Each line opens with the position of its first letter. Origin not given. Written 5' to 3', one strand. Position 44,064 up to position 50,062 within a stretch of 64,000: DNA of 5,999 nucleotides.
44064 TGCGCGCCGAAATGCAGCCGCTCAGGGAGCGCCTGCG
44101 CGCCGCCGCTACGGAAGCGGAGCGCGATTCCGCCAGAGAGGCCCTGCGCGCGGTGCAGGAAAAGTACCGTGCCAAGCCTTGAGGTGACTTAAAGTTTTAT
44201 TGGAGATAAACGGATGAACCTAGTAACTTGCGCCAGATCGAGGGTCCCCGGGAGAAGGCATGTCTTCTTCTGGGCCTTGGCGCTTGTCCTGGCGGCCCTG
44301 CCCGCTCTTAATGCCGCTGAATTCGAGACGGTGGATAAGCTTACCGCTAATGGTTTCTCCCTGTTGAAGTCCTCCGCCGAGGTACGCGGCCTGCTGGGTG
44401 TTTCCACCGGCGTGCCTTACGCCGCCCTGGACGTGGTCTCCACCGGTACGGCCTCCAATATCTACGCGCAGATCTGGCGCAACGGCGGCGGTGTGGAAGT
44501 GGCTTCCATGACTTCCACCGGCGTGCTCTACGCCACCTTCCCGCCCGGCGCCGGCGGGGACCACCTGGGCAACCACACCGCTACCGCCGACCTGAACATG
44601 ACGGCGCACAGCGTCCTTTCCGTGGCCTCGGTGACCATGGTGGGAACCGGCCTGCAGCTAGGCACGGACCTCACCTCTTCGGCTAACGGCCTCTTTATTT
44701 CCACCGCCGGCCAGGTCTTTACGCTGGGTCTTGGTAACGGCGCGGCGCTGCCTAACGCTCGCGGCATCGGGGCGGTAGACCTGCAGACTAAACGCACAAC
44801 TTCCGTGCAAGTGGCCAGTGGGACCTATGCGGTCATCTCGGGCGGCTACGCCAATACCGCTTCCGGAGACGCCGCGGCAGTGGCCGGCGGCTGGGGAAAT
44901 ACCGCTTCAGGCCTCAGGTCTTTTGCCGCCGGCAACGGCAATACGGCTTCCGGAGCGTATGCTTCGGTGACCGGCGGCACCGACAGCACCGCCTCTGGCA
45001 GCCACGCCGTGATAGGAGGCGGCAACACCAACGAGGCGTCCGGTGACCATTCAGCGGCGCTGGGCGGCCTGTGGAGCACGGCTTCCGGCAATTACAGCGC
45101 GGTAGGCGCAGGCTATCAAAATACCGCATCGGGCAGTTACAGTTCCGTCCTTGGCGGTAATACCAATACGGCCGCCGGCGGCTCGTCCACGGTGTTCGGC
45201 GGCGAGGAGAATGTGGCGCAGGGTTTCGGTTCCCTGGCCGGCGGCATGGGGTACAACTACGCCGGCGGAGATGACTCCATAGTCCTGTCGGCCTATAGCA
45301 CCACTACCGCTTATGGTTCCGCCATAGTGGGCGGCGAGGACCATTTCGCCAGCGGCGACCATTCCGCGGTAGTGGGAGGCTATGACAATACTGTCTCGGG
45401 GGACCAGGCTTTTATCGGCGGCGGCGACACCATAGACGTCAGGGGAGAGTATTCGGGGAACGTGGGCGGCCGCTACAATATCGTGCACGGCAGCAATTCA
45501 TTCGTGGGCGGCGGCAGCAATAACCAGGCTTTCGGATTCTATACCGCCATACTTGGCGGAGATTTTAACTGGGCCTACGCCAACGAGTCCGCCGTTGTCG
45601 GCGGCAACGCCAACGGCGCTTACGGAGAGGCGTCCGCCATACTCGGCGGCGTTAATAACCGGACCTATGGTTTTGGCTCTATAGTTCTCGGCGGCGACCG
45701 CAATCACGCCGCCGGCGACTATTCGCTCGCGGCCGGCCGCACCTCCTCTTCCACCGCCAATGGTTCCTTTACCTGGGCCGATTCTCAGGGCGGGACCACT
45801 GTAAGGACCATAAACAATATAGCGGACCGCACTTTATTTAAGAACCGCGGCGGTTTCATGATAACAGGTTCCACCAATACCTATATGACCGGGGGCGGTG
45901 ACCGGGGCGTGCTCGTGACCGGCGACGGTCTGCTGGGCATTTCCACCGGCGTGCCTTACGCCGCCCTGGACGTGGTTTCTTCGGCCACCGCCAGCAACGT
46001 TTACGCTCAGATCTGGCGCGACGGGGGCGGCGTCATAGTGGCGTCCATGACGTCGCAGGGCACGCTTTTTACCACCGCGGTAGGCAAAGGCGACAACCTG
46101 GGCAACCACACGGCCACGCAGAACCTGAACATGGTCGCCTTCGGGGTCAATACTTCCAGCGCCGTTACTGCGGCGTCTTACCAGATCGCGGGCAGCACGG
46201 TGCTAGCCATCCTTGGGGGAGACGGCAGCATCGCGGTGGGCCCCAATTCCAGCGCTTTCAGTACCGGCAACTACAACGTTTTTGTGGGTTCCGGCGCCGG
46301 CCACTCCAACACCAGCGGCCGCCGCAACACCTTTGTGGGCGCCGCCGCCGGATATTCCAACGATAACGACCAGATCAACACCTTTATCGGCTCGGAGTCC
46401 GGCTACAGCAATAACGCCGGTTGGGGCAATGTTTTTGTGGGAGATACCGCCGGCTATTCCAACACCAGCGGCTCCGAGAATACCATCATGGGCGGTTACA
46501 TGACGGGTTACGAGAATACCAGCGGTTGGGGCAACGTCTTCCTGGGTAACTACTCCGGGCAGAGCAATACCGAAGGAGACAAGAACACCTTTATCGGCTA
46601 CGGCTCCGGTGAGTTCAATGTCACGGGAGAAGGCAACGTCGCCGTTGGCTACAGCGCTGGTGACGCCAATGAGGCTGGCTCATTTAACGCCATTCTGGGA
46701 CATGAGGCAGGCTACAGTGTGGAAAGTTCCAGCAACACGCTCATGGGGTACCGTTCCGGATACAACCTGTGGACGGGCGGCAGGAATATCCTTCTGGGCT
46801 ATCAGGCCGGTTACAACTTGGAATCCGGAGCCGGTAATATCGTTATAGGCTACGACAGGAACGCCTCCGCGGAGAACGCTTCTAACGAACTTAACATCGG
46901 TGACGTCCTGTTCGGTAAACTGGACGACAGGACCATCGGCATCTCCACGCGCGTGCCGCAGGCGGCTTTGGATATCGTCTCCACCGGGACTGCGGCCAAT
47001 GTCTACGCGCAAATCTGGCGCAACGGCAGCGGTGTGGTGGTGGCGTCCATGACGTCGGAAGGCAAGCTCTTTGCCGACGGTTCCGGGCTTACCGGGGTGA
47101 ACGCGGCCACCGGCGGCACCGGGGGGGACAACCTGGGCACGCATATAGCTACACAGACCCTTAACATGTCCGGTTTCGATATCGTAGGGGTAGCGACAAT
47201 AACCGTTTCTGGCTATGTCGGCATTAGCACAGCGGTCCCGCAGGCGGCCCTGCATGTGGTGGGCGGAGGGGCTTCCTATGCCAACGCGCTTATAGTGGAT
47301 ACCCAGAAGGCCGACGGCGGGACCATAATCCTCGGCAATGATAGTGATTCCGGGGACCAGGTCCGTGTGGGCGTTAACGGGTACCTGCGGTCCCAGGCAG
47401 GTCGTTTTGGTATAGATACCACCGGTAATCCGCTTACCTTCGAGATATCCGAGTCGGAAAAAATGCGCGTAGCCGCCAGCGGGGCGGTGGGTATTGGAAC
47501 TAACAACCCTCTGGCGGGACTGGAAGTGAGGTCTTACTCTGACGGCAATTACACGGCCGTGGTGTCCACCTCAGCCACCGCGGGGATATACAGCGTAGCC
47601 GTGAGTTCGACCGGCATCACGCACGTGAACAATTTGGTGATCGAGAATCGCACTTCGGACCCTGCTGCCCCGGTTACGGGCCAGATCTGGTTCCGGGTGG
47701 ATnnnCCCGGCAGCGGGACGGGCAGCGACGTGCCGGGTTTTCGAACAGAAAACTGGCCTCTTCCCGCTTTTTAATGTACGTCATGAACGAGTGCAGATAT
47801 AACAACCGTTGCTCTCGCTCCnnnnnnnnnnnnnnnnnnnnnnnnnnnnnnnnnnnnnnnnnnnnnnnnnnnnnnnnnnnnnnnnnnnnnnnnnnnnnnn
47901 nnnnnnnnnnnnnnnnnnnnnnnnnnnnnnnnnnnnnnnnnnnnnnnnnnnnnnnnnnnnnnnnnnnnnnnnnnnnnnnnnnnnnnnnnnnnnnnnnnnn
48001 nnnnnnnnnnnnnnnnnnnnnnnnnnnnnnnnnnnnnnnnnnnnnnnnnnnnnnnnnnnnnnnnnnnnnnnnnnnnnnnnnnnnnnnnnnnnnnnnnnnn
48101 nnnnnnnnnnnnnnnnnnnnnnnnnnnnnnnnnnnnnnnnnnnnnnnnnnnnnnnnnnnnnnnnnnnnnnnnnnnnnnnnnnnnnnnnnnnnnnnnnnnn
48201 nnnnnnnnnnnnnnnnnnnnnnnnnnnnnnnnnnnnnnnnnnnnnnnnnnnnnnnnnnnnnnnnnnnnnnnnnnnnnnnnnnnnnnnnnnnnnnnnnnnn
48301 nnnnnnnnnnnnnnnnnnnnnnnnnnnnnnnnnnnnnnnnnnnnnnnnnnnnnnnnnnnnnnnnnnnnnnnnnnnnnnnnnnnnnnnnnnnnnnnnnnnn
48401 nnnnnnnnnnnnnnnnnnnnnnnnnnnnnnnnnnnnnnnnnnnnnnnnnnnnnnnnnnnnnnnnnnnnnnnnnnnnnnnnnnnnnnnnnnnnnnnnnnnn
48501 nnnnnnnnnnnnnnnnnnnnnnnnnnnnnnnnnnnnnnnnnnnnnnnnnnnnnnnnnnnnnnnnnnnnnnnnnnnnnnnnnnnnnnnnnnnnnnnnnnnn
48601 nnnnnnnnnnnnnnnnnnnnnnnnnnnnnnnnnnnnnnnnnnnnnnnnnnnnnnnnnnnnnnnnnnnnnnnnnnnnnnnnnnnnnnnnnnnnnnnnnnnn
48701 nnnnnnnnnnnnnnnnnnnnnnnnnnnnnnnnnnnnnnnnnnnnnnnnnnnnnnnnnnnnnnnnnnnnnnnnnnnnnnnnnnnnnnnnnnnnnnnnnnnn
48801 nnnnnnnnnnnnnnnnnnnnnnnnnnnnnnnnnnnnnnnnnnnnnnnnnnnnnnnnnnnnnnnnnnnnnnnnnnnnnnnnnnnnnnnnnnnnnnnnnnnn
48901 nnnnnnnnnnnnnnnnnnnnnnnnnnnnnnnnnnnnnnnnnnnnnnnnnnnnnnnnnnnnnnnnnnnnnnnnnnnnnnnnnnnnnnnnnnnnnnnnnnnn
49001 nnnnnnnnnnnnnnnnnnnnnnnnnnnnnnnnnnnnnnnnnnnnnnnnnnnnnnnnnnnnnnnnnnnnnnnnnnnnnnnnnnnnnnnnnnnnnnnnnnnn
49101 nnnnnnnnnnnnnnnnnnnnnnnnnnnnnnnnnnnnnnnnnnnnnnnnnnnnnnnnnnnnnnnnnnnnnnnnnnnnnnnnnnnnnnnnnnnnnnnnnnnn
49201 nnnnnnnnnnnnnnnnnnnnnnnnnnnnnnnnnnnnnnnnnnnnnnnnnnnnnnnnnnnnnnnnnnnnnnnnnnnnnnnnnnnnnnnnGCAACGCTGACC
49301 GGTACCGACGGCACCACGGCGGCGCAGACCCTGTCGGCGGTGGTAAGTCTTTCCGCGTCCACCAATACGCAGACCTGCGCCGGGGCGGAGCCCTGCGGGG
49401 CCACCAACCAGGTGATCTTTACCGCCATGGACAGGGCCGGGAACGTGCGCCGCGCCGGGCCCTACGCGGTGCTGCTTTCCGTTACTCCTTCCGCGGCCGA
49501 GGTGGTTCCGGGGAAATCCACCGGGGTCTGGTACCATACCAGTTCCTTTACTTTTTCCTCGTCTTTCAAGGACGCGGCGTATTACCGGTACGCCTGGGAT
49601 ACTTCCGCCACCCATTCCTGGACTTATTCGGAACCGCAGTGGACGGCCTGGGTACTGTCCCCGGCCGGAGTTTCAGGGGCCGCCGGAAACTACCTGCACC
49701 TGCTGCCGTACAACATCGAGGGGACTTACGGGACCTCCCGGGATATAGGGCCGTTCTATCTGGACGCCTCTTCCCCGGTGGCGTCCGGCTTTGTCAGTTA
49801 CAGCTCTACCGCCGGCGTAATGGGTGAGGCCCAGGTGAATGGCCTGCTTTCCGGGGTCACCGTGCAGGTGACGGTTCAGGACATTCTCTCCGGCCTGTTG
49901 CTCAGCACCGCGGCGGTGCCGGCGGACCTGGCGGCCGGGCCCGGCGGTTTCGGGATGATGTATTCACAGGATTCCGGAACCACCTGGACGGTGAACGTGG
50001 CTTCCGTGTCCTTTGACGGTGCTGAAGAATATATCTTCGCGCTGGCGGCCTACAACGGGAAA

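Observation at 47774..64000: Giant open reading frame (over 5,400 codons and still open) that the ORF track does not list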

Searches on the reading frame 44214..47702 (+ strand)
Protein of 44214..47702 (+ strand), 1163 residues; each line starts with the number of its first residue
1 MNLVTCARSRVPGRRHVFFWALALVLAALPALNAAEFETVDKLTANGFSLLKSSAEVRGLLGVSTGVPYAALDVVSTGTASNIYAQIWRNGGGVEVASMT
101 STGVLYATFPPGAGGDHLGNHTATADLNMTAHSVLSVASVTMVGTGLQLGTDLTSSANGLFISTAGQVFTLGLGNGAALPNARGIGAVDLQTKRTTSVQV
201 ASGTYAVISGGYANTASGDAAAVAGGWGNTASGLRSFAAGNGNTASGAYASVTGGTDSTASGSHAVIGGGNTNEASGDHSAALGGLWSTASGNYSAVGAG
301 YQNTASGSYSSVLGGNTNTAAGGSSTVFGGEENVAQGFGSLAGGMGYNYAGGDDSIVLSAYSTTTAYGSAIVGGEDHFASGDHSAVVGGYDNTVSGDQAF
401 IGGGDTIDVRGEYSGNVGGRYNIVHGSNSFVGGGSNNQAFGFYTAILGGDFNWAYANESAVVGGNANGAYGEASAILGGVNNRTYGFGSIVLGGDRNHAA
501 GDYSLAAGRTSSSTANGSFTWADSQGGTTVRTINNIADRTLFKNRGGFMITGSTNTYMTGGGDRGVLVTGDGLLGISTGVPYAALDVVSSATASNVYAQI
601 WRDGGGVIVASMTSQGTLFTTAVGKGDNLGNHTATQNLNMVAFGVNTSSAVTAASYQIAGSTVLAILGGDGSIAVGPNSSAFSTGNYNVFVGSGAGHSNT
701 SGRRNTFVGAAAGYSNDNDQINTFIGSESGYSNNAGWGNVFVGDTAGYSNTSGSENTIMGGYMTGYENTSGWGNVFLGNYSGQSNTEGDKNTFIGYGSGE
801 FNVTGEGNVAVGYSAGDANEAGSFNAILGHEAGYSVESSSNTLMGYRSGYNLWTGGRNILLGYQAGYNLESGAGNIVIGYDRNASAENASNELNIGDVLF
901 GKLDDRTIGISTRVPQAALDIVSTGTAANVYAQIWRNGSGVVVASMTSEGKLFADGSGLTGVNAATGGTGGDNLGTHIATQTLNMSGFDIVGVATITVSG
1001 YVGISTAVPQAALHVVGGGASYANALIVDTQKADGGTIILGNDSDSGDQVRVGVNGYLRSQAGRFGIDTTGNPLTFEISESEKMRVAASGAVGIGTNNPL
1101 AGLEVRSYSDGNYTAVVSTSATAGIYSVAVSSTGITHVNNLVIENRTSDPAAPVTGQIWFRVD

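Call 7: search_protein_families(library=pfam, proteins=[window:44214-47702:+], max_evalue=0.001)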
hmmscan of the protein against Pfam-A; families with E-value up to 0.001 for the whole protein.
window:44214-47702:+ (1163 aa): 1 family
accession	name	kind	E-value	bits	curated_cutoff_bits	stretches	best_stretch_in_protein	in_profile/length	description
PF08521.16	2CSK_N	-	3.1e-07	31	23.2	0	18-94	3-77/140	Two-component sensor kinase N-terminal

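Call 10: search_protein_families(library=ncbifam, proteins=[window:44214-47702:+], max_evalue=0.01)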
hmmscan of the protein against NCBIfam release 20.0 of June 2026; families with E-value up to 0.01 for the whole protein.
window:44214-47702:+ (1163 aa): 0 families

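Call 11: find_encoding_contigs(protein=window:44214-47702:+, flank=10000, max_places=4)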
Protein window:44214-47702:+ (1163 aa): 4 contigs read that carry it; 2 places shown.
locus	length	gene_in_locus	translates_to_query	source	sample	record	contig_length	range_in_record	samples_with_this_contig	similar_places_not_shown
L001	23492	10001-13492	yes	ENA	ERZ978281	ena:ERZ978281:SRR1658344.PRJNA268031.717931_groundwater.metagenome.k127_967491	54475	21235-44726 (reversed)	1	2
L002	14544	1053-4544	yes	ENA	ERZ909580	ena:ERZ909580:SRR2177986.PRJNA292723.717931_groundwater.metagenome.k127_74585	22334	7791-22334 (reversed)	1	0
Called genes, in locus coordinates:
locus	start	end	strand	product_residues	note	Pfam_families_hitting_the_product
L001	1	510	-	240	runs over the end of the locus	PF00486:Trans_reg_C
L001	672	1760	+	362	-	-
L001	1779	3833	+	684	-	-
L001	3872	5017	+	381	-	-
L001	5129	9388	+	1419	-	PF10631:DUF2477 (faint)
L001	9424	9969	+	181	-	-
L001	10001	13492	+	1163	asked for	PF08521:2CSK_N (faint)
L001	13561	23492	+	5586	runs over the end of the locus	PF24316:Tli3 (faint), PF02012:BNR (faint), PF03174:CHB_HEX_C (faint)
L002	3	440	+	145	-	?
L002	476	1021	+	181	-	-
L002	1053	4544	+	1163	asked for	PF08521:2CSK_N (faint)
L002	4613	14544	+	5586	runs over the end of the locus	PF24316:Tli3 (faint), PF02012:BNR (faint), PF03174:CHB_HEX_C (faint)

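Call 32: list_cluster_members(proteins=[window:44214-47702:+, window:39342-43598:+, window:35992-38043:+, window:38085-39227:+, window:34885-35970:+, window:28436-30100:+, window:31364-32437:-])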
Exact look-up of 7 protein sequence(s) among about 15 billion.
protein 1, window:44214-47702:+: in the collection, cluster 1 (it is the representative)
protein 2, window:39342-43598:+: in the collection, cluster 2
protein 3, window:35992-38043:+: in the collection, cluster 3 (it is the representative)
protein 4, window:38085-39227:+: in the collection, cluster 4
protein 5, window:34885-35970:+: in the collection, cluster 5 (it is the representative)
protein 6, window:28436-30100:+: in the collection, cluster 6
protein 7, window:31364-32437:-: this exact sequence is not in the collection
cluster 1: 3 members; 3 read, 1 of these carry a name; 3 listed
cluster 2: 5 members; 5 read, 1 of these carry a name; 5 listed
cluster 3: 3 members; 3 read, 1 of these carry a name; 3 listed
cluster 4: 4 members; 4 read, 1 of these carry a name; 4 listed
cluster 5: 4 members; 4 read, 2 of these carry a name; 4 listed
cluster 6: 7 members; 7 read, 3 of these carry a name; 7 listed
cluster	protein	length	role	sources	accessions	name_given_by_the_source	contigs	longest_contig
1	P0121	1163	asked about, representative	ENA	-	-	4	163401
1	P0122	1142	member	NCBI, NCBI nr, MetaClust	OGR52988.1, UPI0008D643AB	MAG: hypothetical protein A2049_04485 [Elusimicrobia bacterium GWA2_62_23] | status=active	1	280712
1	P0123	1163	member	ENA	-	-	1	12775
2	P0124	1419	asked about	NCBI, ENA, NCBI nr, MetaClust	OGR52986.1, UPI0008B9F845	MAG: hypothetical protein A2049_04475 [Elusimicrobia bacterium GWA2_62_23] | status=active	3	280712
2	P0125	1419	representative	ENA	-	-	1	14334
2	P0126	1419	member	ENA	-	-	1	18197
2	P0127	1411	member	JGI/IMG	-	-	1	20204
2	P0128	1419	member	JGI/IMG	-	-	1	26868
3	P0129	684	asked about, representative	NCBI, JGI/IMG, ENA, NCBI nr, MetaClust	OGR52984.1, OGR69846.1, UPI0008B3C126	MAG: hypothetical protein A2049_04465 [Elusimicrobia bacterium GWA2_62_23] | status=active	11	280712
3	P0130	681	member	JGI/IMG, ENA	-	-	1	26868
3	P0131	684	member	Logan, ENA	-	-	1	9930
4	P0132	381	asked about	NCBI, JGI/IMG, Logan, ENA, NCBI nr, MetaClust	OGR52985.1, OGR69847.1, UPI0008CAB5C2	MAG: hypothetical protein A2049_04470 [Elusimicrobia bacterium GWA2_62_23] | status=active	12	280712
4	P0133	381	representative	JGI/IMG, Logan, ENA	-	-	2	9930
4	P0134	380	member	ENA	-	-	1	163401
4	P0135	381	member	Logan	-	-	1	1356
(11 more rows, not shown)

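Call 56: search_protein_families(library=phrogs, proteins=[window:44214-47702:+], max_evalue=0.001)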
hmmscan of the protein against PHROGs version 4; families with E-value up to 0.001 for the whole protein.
window:44214-47702:+ (1163 aa): 3 families
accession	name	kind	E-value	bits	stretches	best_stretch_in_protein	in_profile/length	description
phrog_6002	-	head and packaging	1.5e-27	96.7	3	734-846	697-808/1183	virion structural protein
phrog_23837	-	head and packaging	1.6e-09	38.2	1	589-897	84-388/507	virion structural protein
phrog_4636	-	tail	8.3e-08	32.1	1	733-886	249-392/763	tail spike protein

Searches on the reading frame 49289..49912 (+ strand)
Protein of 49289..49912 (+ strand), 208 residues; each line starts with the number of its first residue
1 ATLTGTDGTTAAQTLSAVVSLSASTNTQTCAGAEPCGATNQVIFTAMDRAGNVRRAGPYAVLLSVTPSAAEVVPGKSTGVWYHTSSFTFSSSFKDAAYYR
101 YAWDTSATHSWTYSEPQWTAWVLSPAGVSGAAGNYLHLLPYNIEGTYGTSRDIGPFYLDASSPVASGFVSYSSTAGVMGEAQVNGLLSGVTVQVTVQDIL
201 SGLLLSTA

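Call 65: find_related_loci(query=A5, collection=genome_contigs, flank=10000)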
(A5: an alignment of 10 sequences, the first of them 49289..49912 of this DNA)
Query A5 (208 aa) in genome_contigs; peptide patterns used: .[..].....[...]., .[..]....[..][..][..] (x = any residue, [..] = any of these).
56 stretches matched a pattern; 34 encode a relative of the query (tblastn E <= 1e-3); 29 distinct loci.
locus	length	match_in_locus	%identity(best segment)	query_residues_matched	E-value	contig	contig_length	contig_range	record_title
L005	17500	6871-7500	55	1-207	1e-71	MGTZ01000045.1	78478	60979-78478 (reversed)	MAG: Elusimicrobia bacterium GWB2_63_16 gwb2_scaffold_458_b, whole genome shotgun sequence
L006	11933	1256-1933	40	1-207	1e-34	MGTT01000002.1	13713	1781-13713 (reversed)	MAG: Elusimicrobia bacterium GWA2_56_46 gwa2_scaffold_10273, whole genome shotgun sequence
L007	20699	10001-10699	39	2-208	3e-30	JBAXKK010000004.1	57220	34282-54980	MAG: Elusimicrobiota bacterium isolate ELA399 MAG399_4, whole genome shotgun sequence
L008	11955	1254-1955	39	1-207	7e-30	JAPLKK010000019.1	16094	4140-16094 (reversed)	MAG: Elusimicrobia bacterium isolate LacPavin_0818_WC55_MAG_67_8 LacPavin_0818_WC55_scaffold_509657, whole genome shotgu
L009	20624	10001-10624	37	3-203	1e-28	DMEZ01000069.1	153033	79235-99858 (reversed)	MAG TPA_asm: Elusimicrobia bacterium isolate UBA9639 contig_467, whole genome shotgun sequence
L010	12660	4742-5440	35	1-207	1e-27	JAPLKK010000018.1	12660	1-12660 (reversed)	MAG: Elusimicrobia bacterium isolate LacPavin_0818_WC55_MAG_67_8 LacPavin_0818_WC55_scaffold_236638, whole genome shotgu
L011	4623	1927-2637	37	1-207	2e-26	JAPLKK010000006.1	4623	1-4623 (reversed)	MAG: Elusimicrobia bacterium isolate LacPavin_0818_WC55_MAG_67_8 LacPavin_0818_WC55_scaffold_741788, whole genome shotgu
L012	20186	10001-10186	77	1-62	4e-26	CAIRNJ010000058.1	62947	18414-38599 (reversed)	MAG: uncultured Elusimicrobia bacterium isolate MJ_bin-1308 genome assembly, contig: bin-1308:058/112, whole genome shot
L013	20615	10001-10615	37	1-203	1e-26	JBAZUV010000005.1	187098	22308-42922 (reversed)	MAG: Elusimicrobiota bacterium isolate SO_2017_GW1_237 NODE_586_length_187098_cov_6.741580_OW334_2017, whole genome shot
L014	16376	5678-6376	36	1-207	5e-26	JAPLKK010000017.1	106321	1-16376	MAG: Elusimicrobia bacterium isolate LacPavin_0818_WC55_MAG_67_8 LacPavin_0818_WC55_scaffold_80285, whole genome shotgun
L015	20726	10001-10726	36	1-207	5e-25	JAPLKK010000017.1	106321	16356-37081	MAG: Elusimicrobia bacterium isolate LacPavin_0818_WC55_MAG_67_8 LacPavin_0818_WC55_scaffold_80285, whole genome shotgun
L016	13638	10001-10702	38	3-207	3e-24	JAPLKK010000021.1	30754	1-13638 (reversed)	MAG: Elusimicrobia bacterium isolate LacPavin_0818_WC55_MAG_67_8 LacPavin_0818_WC55_scaffold_419961, whole genome shotgu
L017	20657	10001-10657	34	2-208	3e-24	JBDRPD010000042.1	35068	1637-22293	MAG: Elusimicrobiota bacterium isolate MEGAHIT-group-2.10 k141_1126957, whole genome shotgun sequence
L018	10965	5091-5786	35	1-206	3e-23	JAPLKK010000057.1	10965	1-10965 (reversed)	MAG: Elusimicrobia bacterium isolate LacPavin_0818_WC55_MAG_67_8 LacPavin_0818_WC55_scaffold_158790, whole genome shotgu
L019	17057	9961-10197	61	1-79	1e-22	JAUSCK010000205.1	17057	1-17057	MAG: Elusimicrobiota bacterium isolate E14_concoct.bin.112_sub E14_k141_368157, whole genome shotgun sequence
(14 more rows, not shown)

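Call 84: search_solved_structures(query=A5, max_evalue=10)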
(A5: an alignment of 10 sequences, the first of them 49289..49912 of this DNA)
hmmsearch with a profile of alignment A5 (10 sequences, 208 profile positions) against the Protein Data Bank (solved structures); distinct sequences matched with E-value up to 10: 1.
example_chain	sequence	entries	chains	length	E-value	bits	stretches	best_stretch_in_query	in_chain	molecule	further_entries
4hwd_D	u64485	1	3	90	0.78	12.5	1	155-202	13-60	BAG family molecular chaperone regulator 2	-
